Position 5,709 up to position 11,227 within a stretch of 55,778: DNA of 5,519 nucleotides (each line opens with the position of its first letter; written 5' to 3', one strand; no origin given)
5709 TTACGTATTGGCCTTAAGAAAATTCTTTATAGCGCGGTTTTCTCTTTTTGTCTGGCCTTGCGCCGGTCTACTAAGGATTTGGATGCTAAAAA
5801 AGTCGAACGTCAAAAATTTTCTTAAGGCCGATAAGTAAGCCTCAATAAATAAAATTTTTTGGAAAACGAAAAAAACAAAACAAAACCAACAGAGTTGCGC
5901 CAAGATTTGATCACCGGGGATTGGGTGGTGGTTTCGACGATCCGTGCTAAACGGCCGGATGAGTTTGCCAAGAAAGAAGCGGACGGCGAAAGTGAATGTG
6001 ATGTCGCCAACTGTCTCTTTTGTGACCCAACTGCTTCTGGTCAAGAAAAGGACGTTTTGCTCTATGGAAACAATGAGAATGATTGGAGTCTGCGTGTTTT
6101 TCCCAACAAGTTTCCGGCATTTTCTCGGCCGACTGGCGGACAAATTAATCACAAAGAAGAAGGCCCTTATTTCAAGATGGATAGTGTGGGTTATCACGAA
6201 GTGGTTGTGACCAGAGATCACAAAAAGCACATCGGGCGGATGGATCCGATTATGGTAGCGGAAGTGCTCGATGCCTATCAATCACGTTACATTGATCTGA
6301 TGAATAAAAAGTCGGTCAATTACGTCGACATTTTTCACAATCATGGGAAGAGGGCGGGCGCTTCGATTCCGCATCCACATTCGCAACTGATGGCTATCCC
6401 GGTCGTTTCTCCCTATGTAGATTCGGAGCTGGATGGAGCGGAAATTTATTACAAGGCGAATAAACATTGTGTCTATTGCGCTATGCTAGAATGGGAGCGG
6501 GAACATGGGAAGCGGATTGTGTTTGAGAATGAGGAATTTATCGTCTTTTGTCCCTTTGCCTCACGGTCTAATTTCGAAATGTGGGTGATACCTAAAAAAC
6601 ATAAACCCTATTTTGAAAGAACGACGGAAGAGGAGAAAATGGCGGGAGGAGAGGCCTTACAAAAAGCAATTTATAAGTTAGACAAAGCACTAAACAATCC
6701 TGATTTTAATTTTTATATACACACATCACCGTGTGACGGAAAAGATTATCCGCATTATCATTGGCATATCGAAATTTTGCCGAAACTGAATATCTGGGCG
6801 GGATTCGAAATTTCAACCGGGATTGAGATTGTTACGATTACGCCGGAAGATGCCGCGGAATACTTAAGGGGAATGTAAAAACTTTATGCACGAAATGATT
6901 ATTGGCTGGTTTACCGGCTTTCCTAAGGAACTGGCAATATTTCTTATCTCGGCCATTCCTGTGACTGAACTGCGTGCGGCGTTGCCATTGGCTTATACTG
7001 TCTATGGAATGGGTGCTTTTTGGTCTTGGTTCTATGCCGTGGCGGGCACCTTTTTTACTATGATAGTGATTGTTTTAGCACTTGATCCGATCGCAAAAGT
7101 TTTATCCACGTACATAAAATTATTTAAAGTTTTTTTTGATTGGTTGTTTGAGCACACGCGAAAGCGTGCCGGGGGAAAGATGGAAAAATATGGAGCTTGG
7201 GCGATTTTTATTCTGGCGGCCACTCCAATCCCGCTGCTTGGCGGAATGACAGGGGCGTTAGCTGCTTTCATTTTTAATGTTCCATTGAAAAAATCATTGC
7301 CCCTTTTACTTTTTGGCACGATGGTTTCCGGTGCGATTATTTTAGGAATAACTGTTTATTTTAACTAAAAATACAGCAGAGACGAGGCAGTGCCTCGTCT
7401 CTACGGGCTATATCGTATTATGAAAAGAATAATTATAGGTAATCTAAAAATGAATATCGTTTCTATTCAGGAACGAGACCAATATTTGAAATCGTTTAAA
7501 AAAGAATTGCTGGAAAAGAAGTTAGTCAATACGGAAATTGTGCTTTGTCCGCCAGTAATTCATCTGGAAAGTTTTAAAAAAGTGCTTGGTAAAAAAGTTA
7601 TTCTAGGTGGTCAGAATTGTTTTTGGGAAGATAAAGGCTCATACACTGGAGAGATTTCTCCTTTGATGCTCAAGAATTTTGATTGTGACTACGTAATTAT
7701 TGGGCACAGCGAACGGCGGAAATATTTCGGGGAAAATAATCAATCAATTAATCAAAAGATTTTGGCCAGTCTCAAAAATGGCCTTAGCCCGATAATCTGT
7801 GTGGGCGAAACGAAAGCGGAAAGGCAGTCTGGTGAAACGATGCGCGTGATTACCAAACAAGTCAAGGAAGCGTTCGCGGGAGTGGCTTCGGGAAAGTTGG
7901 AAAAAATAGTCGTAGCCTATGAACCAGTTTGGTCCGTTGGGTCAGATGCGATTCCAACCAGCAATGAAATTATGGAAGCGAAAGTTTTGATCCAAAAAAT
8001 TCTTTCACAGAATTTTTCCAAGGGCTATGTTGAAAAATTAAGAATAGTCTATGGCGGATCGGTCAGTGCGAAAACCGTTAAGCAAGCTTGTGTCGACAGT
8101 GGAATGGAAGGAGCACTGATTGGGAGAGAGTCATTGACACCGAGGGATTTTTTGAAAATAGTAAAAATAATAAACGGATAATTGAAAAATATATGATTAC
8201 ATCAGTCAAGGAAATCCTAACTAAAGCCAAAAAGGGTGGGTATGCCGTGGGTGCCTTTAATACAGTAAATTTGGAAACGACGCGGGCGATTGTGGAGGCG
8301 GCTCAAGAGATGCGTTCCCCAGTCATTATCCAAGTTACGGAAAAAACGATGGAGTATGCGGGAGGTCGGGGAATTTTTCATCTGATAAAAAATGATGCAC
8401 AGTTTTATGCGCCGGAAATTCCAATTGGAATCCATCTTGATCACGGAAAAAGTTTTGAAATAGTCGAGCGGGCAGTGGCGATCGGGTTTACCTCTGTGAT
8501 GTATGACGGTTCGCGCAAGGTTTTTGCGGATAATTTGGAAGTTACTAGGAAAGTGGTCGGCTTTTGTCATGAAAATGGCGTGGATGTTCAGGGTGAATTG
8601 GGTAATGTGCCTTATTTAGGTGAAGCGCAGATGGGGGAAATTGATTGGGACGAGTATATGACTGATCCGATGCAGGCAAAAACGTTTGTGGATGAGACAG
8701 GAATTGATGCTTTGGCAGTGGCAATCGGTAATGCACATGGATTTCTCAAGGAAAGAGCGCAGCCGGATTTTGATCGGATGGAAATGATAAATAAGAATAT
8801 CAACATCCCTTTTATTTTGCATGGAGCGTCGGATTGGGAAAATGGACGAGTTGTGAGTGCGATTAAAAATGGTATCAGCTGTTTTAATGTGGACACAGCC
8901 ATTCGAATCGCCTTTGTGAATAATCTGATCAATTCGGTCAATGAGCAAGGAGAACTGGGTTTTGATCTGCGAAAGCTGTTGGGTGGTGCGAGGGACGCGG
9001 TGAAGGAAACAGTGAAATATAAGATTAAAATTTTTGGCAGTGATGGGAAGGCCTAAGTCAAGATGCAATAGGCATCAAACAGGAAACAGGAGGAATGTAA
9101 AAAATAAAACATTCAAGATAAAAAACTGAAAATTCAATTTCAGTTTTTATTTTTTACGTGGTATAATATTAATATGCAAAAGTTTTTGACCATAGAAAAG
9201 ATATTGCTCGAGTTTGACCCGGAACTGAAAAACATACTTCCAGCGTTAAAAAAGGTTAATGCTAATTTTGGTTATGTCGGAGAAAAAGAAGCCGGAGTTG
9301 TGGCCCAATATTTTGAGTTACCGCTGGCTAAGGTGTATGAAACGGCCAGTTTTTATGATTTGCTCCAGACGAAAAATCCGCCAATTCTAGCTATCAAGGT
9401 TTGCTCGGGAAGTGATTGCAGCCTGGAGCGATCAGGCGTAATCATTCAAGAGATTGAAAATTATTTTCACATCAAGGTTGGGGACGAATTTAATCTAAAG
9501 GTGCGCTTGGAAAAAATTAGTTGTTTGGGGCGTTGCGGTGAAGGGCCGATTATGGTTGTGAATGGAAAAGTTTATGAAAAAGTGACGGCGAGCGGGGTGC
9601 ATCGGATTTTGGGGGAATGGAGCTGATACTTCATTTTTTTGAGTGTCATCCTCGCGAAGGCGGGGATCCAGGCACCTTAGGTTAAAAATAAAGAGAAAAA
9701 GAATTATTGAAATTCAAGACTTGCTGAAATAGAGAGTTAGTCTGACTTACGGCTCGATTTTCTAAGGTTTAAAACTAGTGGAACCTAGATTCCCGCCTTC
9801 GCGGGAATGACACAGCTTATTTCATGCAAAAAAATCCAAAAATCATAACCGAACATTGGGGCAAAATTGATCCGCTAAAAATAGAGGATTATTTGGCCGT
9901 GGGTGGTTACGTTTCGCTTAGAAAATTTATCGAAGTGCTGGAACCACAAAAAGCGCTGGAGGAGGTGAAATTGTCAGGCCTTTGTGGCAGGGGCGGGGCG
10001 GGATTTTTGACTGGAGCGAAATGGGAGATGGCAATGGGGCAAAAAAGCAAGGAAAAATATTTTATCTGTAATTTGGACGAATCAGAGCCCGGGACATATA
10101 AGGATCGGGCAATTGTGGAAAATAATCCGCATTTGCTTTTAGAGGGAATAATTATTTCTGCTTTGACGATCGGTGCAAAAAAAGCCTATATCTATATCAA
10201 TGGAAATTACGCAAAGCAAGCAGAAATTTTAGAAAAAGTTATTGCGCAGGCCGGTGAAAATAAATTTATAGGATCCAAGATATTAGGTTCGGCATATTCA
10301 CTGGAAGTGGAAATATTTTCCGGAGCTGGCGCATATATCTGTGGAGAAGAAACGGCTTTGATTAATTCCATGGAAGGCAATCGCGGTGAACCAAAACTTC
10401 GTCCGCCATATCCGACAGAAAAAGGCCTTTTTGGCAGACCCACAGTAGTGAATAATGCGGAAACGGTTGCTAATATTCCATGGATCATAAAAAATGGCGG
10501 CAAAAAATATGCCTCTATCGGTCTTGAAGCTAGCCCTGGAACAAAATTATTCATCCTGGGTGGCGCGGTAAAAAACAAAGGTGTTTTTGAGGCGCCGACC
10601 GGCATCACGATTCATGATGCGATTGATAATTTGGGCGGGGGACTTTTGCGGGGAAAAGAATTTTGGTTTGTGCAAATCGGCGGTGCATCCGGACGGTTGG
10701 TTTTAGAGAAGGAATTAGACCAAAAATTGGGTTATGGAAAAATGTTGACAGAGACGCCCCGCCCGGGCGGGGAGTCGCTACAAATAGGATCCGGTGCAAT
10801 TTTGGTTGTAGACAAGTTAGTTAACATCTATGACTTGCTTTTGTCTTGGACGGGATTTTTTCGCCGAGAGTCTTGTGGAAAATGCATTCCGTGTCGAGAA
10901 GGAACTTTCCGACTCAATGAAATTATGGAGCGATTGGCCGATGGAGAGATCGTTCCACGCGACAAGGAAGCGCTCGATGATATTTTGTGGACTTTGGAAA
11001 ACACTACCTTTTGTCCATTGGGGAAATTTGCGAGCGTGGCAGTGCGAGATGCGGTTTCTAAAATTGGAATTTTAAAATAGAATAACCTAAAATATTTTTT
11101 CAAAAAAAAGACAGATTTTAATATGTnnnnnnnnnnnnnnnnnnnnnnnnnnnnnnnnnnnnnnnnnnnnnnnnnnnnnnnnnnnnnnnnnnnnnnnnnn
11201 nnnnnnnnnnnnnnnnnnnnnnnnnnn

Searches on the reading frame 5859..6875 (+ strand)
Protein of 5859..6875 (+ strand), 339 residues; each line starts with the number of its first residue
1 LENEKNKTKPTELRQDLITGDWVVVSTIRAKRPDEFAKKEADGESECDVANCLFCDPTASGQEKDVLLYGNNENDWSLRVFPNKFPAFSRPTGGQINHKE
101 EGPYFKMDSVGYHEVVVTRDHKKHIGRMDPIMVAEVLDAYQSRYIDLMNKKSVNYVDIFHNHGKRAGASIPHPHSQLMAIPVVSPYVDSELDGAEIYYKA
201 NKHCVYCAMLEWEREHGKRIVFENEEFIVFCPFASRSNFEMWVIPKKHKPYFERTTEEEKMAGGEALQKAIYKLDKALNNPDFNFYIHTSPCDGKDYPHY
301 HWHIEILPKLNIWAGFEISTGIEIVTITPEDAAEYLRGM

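Call 52: search_protein_families(library=pfam, proteins=[window:5859-6875:+], max_evalue=0.001)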
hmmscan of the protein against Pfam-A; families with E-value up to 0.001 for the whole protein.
window:5859-6875:+ (339 aa): 6 families
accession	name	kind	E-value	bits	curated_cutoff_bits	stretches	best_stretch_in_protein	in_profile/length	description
PF01087.27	GalP_UDP_transf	-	2.2e-17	64.5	22.1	1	6-179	7-179/184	Galactose-1-phosphate uridyl transferase, N-terminal domain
PF16268.10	DUF4921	-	1.1e-11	44.7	28.5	1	149-332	217-389/425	Domain of unknown function (DUF4921)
PF01230.28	HIT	-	2.5e-09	38.1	21.5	1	214-304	2-92/98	HIT domain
PF02744.22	GalP_UDP_tr_C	-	7.9e-06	26.1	29.2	1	201-337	12-154/165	Galactose-1-phosphate uridyl transferase, C-terminal domain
PF11969.13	DcpS_C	-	0.00013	22.8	24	1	204-304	2-99/114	Scavenger mRNA decapping enzyme C-term binding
PF16285.10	DUF4931_N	-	0.00035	21.1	24.1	0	133-180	74-121/124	Domain of unknown function (DUF4931) N-terminal domain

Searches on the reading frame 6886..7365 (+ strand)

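Call 52: search_protein_families(library=pfam, proteins=[window:6886-7365:+], max_evalue=0.001)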
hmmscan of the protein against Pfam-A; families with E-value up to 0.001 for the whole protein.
window:6886-7365:+ (160 aa): 1 family
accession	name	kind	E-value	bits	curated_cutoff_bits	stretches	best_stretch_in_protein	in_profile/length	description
PF06695.16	Sm_multidrug_ex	-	2.5e-22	80.2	30.7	1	28-151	1-121/121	Putative small multi-drug export protein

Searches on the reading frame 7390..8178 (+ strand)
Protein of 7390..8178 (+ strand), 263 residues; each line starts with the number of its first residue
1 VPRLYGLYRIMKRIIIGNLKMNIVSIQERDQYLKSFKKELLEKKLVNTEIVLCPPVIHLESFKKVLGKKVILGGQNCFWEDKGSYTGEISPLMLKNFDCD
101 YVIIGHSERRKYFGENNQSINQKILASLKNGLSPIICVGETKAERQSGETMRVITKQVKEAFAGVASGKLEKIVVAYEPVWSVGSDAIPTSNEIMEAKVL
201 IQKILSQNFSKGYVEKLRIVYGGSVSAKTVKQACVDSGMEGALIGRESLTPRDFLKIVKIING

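Call 52: search_protein_families(library=pfam, proteins=[window:7390-8178:+], max_evalue=0.001)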
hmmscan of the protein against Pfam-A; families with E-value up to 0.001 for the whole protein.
window:7390-8178:+ (263 aa): 1 family
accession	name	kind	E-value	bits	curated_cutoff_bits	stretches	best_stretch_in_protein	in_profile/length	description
PF00121.24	TIM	-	9.8e-80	268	20.1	1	14-260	2-244/245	Triosephosphate isomerase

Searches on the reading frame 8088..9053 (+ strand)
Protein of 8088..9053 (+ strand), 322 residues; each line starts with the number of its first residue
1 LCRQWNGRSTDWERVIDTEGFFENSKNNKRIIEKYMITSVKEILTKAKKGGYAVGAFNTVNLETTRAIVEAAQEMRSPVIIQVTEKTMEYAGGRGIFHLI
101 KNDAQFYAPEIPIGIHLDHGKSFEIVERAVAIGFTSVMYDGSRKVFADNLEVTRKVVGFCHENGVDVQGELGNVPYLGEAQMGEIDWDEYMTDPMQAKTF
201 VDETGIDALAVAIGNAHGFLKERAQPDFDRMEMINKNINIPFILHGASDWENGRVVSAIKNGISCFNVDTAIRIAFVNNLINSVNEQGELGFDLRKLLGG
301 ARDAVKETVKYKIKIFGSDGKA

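Call 52: search_protein_families(library=pfam, proteins=[window:8088-9053:+], max_evalue=0.001)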
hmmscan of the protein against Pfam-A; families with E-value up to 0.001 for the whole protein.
window:8088-9053:+ (322 aa): 1 family
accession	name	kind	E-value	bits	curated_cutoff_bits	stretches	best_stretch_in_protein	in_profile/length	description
PF01116.26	F_bP_aldolase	-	1e-85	288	25.5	1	39-321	2-277/277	Fructose-bisphosphate aldolase class-II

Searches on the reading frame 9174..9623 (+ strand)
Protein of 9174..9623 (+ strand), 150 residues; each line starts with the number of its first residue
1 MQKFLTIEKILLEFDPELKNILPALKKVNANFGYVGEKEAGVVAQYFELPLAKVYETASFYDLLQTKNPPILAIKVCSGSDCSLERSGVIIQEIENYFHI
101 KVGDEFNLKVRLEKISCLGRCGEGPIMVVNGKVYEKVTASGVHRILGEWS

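Call 52: search_protein_families(library=pfam, proteins=[window:9174-9623:+], max_evalue=0.001)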
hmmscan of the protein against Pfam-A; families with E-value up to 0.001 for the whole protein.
window:9174-9623:+ (150 aa): 1 family
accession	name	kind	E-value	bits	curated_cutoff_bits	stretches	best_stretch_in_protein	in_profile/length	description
PF01257.25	2Fe-2S_thioredx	-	1.9e-28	99.6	24.8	1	8-148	2-143/145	Thioredoxin-like [2Fe-2S] ferredoxin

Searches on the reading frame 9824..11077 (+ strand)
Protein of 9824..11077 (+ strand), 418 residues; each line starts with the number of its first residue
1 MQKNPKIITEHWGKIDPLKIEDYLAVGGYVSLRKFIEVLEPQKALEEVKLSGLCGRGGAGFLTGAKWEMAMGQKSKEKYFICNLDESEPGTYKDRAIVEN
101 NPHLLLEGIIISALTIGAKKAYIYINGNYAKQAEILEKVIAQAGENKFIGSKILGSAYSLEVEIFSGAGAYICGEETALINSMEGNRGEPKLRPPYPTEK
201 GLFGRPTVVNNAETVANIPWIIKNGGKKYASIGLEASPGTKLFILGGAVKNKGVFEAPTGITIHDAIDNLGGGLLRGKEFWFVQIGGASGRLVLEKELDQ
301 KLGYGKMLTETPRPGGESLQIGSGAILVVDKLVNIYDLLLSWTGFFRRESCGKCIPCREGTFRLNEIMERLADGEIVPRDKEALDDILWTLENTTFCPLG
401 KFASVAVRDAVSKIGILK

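Call 12: search_protein_families(library=pfam, proteins=[window:9824-11077:+], max_evalue=0.01)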
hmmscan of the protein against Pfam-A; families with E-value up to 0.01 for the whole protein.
window:9824-11077:+ (418 aa): 3 families
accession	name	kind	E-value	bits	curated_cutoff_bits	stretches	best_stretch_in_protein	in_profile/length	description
PF01512.22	Complex1_51K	-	9.1e-44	149.4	31.2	1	48-219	1-149/150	Nuo51 FMN-binding domain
PF10589.14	NADH_4Fe-4S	-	1.2e-19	70.4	23.5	1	338-412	2-76/85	NADH-ubiquinone oxidoreductase-F iron-sulfur binding region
PF10531.15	SLBB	-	2.9e-05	24.3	27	1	244-278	4-37/55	SLBB domain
